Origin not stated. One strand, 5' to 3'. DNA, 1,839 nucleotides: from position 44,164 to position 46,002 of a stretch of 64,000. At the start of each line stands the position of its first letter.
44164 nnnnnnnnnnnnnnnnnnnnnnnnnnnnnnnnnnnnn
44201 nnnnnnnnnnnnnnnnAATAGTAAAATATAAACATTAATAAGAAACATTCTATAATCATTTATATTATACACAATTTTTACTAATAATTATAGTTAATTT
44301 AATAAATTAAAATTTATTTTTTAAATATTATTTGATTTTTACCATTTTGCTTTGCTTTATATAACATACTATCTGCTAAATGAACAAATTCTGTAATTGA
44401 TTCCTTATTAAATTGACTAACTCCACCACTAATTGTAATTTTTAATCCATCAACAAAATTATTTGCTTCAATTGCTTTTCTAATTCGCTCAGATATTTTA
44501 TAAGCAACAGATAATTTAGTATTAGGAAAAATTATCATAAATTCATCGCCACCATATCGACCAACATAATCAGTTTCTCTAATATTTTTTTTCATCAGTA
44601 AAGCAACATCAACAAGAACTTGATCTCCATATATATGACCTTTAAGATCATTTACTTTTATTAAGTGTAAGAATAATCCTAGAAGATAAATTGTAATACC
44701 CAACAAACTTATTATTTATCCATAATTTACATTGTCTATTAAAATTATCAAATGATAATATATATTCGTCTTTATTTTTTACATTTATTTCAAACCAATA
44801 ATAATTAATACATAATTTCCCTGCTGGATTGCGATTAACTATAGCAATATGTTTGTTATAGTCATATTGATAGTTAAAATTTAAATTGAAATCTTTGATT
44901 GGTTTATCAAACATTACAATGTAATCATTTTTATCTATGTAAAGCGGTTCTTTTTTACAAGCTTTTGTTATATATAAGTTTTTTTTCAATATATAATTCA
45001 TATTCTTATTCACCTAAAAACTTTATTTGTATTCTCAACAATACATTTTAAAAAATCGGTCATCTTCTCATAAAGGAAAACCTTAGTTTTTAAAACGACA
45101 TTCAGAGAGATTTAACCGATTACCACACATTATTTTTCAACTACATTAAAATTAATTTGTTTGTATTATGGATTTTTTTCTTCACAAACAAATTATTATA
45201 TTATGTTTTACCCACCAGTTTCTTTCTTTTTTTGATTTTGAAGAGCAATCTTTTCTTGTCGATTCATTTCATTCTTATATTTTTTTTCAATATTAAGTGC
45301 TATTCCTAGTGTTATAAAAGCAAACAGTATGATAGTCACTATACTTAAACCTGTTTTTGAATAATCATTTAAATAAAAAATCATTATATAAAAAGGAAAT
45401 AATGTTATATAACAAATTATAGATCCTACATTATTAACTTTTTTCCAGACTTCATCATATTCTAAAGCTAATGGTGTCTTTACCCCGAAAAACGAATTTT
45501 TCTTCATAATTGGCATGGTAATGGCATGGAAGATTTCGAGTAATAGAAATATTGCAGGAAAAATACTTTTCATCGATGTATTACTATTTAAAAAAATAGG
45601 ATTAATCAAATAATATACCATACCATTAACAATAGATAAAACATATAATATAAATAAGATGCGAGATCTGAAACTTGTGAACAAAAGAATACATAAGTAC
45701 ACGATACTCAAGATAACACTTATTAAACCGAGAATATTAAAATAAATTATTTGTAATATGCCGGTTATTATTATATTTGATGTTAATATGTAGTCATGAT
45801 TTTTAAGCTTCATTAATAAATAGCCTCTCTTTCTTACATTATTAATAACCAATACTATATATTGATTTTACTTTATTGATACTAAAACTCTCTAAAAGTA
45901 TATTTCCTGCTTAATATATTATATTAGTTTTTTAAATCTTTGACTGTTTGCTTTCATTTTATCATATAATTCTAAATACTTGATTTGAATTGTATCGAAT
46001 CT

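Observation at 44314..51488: Candidate export / self-immunity module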

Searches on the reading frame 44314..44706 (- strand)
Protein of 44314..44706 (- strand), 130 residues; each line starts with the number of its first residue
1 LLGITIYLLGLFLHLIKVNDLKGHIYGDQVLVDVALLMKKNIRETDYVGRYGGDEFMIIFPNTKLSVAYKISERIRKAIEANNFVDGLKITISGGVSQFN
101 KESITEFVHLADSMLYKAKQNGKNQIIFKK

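Call 3: search_protein_families(library=pfam, proteins=[window:44314-44706:-], max_evalue=0.01)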
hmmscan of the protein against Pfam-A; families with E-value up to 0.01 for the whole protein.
window:44314-44706:- (130 aa): 3 families
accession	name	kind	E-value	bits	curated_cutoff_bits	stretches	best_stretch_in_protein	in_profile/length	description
PF00990.26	GGDEF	-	2.1e-26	93.1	23.8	1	16-125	44-161/161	Diguanylate cyclase, GGDEF domain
PF22335.1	Cas10-Cmr2_palm2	-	8.8e-07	29.6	27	1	52-126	58-132/133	Cas10/Cmr2, second palm domain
PF24898.2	GGDEF_GdpP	-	0.00024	21.8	30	1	48-128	40-118/126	Cyclic-di-AMP phosphodiesterase GdpP-like, GGDEF domain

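Call 37: find_homologous_proteins(query=window:44314-44649:-, max_evalue=1e-10)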
Query window:44314-44649:- (111 aa): 25 proteins with E <= 1e-10 among 36 candidates.
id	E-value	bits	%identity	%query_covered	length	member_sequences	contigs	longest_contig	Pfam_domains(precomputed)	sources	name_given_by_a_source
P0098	1.7e-45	171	74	97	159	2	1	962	PF00990.27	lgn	-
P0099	3.6e-41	157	68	97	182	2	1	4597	PF00990.27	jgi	-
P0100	8.6e-41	156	67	98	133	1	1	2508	PF00990.27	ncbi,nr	ncbi:MAG: GGDEF domain-containing protein, partial [Synergistaceae bacterium]|nr:GGDEF domain-contai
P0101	4.5e-35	138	68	86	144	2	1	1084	PF00990.27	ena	-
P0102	3.8e-34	135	59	97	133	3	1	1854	PF00990.27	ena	-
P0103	8.4e-34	134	60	96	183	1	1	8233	PF00990.27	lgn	-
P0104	3.0e-33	132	56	97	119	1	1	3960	PF00990.27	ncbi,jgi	-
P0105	8.5e-33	130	61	97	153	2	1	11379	PF00990.27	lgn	-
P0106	2.8e-32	129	61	94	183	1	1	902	PF00990.27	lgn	-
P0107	3.5e-31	125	67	80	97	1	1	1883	PF00990.27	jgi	jgi:diguanylate cyclase (GGDEF)-like protein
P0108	3.2e-30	122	54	95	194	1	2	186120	PF00990.27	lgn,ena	-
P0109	8.9e-29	117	53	96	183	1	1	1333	PF00990.27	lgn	-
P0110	3.1e-27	112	55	95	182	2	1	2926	PF00990.27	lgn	-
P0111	1.7e-25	107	50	99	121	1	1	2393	PF00990.27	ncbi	-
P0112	2.2e-25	107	72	65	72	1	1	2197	PF00990.27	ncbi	-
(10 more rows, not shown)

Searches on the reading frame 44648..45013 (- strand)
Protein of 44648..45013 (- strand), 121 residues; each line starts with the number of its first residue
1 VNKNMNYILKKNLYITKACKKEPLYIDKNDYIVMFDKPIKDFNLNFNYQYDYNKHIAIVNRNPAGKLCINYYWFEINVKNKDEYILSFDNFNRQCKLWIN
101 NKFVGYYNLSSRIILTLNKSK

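Call 3: search_protein_families(library=pfam, proteins=[window:44648-45013:-], max_evalue=0.01)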
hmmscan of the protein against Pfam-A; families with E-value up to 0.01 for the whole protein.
window:44648-45013:- (121 aa): 1 family
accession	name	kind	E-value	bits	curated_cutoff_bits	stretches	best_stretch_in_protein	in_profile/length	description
PF02837.24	Glyco_hydro_2_N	-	0.0058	17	28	1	64-108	61-108/169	Glycosyl hydrolases family 2, sugar binding domain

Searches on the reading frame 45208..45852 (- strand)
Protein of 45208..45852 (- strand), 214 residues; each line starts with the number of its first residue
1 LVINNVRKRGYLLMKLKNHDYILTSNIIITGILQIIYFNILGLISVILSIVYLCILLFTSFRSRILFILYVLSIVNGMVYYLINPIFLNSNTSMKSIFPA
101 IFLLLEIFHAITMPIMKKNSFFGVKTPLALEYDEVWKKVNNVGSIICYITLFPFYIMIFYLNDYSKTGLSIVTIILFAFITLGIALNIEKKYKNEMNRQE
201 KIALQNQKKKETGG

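Call 3: search_protein_families(library=pfam, proteins=[window:45208-45852:-], max_evalue=0.01)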
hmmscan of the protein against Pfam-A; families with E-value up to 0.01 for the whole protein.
window:45208-45852:- (214 aa): 1 family
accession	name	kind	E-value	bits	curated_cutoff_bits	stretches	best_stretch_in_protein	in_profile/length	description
PF13630.11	SdpI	-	1.1e-08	35.5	28.2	1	117-184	3-64/71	SdpI/YfhL protein family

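Call 41: search_protein_families(library=ncbifam, proteins=[window:45208-45852:-], max_evalue=0.01)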
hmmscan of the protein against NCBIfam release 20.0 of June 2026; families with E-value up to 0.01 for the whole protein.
window:45208-45852:- (214 aa): 0 families
